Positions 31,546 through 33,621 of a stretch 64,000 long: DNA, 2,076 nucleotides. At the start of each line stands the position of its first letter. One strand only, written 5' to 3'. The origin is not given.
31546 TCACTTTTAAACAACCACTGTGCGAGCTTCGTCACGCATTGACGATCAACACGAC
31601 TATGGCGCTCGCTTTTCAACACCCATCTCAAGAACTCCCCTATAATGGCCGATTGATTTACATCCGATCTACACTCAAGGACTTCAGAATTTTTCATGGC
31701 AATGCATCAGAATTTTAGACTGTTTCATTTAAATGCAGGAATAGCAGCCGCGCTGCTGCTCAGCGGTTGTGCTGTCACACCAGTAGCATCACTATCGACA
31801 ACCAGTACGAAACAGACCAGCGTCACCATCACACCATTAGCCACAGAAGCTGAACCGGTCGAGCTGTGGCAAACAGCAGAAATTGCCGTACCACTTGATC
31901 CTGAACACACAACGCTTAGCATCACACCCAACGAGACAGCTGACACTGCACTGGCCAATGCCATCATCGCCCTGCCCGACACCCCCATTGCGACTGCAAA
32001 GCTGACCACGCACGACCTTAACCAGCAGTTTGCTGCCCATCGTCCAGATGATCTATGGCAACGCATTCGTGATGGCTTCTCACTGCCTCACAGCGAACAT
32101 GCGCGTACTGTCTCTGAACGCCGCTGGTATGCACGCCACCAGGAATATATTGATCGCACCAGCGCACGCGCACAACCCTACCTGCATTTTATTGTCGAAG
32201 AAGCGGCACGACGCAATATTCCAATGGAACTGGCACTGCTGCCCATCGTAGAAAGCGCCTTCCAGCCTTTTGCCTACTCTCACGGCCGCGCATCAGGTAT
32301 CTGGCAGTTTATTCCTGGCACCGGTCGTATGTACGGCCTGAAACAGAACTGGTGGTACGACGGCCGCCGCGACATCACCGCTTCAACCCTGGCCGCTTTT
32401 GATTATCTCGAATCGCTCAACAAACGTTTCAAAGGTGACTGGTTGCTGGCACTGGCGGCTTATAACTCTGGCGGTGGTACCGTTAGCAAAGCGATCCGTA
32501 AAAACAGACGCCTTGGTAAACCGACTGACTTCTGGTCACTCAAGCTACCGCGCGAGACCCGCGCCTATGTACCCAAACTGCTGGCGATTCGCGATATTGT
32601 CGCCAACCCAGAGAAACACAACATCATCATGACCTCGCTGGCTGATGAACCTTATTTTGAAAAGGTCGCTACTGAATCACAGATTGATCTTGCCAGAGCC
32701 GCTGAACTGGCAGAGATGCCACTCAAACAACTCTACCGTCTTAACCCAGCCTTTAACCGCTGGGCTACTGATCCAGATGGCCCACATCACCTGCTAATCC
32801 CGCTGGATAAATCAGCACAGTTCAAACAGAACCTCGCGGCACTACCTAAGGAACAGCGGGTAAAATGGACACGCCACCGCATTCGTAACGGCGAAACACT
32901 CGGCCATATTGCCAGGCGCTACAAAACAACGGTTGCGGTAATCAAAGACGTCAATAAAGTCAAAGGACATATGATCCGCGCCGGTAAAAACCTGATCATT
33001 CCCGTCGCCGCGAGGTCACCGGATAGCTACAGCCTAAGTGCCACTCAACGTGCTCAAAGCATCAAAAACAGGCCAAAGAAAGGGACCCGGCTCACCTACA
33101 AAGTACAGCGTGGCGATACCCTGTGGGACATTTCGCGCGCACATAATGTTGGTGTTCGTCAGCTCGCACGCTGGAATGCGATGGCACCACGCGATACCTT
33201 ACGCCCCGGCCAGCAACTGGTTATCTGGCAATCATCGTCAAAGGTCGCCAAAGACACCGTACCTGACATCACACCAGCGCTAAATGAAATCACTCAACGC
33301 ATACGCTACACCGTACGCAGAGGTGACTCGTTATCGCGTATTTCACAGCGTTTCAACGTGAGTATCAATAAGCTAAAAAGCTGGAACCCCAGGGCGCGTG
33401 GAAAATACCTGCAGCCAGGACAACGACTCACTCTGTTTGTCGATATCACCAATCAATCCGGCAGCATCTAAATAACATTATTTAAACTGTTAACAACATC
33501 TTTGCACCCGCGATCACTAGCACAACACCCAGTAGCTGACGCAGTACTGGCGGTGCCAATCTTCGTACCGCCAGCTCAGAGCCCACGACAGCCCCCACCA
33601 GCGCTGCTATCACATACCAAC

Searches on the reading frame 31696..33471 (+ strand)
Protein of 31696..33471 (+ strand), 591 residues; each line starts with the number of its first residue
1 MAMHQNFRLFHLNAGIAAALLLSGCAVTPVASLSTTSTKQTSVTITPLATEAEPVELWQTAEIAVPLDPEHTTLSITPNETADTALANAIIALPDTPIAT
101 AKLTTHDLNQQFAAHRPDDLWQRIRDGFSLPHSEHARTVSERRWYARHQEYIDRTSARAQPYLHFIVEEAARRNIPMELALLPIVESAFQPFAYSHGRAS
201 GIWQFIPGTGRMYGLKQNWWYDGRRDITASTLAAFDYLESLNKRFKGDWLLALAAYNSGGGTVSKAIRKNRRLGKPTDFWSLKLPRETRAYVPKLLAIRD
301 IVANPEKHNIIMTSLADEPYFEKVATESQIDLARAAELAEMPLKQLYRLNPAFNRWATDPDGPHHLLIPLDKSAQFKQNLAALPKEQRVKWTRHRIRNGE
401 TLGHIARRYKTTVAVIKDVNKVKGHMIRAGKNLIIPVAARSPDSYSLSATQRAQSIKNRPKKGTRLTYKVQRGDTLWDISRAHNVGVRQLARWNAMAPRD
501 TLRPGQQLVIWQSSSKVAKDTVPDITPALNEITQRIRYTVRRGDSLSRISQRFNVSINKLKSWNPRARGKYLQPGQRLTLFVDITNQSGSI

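Call 37: search_protein_families(library=pfam, proteins=[window:31696-33471:+], max_evalue=0.0001)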
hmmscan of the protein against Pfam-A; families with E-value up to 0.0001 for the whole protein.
window:31696-33471:+ (591 aa): 5 families
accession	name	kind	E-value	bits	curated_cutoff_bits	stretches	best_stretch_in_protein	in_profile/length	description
PF01476.26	LysM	-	1.3e-42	143.9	20.9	3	468-511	1-43/43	LysM domain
PF01464.25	SLT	-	9.6e-25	86.9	21.3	1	168-275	6-113/117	Transglycosylase SLT domain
PF23473.1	LysM3_LYK4_5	-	1.3e-07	32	29.3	0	538-558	5-25/48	LYK4/5 LysM3 domain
PF23577.1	LysM_RLK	-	4e-07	30.4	27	0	538-567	3-32/44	LysM domain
PF23446.1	LysM1_NFP_LYK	-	1.6e-05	26.1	36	0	401-438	17-56/60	NFP/LYK LysM1 domain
